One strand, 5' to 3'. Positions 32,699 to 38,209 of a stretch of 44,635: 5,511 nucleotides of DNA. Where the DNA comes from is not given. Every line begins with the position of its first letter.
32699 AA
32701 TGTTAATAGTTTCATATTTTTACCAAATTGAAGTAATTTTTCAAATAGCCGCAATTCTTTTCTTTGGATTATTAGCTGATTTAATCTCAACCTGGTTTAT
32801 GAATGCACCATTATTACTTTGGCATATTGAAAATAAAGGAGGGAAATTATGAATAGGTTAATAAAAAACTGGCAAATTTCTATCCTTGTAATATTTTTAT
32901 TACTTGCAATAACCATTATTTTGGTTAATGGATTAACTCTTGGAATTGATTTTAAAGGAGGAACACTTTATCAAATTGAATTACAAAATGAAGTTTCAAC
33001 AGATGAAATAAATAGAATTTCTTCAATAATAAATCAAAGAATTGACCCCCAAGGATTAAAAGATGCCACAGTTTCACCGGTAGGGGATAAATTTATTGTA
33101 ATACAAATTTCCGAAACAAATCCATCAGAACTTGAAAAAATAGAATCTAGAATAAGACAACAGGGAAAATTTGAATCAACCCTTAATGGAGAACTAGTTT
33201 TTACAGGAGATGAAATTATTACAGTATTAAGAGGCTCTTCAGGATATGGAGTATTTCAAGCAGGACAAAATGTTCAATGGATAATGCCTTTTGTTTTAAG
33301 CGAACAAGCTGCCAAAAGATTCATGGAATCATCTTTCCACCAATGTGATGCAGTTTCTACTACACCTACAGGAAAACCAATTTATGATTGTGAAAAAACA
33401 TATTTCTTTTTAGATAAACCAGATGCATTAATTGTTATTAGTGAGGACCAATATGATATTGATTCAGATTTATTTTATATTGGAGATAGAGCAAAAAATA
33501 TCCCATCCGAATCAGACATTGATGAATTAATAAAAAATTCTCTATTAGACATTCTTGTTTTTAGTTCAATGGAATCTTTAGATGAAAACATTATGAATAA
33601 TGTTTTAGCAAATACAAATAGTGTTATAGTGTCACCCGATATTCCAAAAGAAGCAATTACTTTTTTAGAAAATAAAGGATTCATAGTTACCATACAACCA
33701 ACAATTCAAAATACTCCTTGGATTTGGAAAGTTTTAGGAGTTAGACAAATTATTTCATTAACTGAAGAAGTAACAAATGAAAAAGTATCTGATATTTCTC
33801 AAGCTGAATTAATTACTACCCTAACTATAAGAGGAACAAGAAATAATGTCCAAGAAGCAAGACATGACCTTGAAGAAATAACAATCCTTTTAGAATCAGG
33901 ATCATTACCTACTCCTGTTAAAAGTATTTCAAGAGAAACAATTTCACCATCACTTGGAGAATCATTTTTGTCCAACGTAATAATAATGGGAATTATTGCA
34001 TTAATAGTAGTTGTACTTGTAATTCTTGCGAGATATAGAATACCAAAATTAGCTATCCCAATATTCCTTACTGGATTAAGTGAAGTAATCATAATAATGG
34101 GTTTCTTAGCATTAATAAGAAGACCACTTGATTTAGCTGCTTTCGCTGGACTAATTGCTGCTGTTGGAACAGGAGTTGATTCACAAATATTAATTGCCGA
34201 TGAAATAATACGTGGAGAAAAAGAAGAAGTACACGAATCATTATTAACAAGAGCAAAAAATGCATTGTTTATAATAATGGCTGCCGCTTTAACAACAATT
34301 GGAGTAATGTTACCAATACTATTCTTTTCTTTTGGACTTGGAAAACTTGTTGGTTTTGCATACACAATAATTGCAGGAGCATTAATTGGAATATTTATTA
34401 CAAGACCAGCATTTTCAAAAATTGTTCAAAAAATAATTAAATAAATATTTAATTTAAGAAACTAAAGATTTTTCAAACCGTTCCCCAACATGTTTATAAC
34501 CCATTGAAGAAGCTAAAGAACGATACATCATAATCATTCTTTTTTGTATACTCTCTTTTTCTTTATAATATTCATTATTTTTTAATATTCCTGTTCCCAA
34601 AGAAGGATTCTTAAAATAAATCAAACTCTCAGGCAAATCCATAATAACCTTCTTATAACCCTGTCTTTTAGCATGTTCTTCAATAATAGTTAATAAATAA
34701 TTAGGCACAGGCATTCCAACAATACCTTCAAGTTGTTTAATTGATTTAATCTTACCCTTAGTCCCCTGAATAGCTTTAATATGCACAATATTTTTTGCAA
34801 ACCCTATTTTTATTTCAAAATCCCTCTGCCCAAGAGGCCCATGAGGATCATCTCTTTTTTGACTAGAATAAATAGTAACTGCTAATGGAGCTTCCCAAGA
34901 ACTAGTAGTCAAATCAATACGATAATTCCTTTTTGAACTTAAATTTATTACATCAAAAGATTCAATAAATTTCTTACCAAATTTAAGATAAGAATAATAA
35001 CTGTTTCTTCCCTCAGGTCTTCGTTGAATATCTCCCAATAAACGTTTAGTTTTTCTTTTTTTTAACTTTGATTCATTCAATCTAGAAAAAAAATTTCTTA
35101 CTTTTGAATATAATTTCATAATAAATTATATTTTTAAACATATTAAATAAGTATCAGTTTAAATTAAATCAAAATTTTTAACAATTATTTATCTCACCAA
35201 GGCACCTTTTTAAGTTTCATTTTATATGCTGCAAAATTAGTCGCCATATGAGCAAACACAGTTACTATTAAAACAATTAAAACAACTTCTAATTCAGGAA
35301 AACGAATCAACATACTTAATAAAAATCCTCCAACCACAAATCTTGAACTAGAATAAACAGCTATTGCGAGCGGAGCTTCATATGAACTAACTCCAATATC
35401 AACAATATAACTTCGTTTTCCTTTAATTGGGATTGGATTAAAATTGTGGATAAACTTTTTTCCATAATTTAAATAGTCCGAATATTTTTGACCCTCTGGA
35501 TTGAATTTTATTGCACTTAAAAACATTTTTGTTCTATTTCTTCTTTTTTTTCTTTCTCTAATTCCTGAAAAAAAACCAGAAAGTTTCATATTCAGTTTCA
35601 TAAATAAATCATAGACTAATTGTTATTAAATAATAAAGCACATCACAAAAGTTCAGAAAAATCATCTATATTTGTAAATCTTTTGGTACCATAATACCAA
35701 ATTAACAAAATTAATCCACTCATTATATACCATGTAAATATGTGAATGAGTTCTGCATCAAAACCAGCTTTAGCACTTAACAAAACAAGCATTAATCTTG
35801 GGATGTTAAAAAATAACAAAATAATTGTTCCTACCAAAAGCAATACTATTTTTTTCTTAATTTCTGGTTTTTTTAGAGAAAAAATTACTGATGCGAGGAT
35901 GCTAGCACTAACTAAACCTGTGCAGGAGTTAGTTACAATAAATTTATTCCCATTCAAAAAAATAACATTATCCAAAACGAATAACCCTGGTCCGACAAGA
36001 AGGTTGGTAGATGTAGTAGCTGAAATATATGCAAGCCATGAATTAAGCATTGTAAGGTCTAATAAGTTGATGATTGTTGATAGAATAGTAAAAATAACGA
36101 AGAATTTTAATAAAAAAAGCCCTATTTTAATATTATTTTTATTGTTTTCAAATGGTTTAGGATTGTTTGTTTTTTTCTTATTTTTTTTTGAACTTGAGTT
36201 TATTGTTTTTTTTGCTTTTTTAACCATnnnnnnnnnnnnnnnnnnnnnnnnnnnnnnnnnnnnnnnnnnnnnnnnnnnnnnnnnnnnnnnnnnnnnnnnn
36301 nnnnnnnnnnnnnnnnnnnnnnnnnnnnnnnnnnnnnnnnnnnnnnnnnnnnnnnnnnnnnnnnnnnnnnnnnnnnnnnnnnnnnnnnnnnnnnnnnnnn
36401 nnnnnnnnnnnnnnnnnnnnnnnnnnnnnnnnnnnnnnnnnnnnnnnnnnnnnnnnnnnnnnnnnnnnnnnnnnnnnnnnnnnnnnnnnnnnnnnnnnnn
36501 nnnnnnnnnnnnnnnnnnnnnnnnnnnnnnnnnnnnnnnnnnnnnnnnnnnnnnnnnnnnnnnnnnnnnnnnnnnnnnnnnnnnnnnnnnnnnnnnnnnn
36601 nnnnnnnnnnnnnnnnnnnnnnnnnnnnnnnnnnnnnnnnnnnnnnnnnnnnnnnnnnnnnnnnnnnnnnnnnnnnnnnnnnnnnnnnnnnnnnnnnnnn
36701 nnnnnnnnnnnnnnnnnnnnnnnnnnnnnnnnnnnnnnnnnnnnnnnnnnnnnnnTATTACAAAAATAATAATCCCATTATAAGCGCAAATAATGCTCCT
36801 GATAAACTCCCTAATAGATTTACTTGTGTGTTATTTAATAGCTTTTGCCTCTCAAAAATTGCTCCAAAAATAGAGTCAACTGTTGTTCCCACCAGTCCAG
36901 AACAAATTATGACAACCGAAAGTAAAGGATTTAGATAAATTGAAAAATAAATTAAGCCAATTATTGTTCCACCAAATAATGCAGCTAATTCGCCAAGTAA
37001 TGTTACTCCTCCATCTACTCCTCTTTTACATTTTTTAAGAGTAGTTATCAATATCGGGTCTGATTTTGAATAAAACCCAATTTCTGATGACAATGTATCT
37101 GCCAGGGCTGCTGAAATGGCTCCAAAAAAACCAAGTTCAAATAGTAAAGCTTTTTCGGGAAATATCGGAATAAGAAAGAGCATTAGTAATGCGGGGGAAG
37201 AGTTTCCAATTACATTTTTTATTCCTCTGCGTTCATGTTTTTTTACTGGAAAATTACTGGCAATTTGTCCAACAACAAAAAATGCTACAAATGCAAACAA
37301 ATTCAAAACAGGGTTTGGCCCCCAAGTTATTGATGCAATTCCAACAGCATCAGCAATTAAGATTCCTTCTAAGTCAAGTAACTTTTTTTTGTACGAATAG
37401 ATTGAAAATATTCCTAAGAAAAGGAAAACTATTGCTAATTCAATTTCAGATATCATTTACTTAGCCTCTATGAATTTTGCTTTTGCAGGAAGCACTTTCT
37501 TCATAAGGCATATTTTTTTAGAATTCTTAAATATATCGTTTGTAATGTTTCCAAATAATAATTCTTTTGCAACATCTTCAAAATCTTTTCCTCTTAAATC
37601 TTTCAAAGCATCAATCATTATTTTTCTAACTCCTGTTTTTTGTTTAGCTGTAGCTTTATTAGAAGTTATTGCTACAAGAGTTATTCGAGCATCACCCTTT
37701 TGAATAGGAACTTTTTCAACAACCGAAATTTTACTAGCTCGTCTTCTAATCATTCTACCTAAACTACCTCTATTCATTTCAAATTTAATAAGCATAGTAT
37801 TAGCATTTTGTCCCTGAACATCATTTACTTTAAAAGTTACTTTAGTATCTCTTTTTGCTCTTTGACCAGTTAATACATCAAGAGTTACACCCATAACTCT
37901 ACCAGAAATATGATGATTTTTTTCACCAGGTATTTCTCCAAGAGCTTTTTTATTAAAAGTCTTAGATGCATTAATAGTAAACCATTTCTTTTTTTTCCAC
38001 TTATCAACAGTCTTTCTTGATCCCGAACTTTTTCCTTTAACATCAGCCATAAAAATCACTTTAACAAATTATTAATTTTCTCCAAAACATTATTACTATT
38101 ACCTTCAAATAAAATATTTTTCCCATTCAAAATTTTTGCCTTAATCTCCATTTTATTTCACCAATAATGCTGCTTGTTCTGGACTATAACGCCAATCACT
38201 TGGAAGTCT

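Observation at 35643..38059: Gap-free operon S3Ae / DUF92 (VTE6-like) / CDP-archaeol synthase / archaeosortase-like protein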

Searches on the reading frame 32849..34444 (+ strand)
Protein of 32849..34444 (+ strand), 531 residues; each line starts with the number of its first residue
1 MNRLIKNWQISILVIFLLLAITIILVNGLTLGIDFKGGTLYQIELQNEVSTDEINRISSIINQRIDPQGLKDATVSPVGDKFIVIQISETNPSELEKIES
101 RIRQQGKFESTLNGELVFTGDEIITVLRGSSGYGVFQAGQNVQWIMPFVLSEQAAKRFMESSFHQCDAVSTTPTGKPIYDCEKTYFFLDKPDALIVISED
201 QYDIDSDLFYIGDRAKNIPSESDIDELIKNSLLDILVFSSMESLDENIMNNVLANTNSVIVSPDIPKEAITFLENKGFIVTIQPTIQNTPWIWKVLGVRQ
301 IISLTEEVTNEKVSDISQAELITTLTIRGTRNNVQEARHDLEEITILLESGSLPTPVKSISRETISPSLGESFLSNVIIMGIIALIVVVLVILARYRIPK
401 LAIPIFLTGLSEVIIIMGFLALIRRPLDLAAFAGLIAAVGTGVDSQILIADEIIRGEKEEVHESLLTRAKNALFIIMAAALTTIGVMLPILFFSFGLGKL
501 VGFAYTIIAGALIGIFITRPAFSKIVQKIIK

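Call 37: search_protein_families(library=pfam, proteins=[window:32849-34444:+], max_evalue=0.001)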
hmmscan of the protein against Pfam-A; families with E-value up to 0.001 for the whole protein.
window:32849-34444:+ (531 aa): 2 families
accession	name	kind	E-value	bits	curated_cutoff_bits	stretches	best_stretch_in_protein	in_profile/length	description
PF02355.23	SecD_SecF_C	-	5.7e-14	52.4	20.5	1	357-516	13-173/189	Protein export membrane protein SecD/SecF, C-terminal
PF07549.19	Sec_GG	-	2.1e-08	33.8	20.3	1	23-48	2-27/28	SecD/SecF GG Motif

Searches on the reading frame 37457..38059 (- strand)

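Call 3: search_protein_families(library=pfam, proteins=[window:37457-38059:-], max_evalue=0.1)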
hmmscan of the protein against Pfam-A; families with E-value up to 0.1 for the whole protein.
window:37457-38059:- (200 aa): 2 families
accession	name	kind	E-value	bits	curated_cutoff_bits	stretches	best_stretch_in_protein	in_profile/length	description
PF01015.23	Ribosomal_S3Ae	-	7.5e-41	140.2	29.3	1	14-198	3-189/191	Ribosomal S3Ae family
PF19803.4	DUF6286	-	0.00083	20.2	35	1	82-156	22-96/108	Family of unknown function (DUF6286)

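Call 4: search_protein_families(library=ncbifam, proteins=[window:37457-38059:-], max_evalue=0.1)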
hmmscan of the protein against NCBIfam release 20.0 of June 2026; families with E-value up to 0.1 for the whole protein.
window:37457-38059:- (200 aa): 2 families
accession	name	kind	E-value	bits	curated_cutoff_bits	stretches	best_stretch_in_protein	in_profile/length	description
NF003142.0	PRK04057.1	equivalog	3.2e-45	153.9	198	1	13-197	5-191/210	30S ribosomal protein S3ae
NF047768.1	Clp_like_SDH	equivalog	0.05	13.1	250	1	108-176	152-217/260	SDH family Clp fold serine proteinase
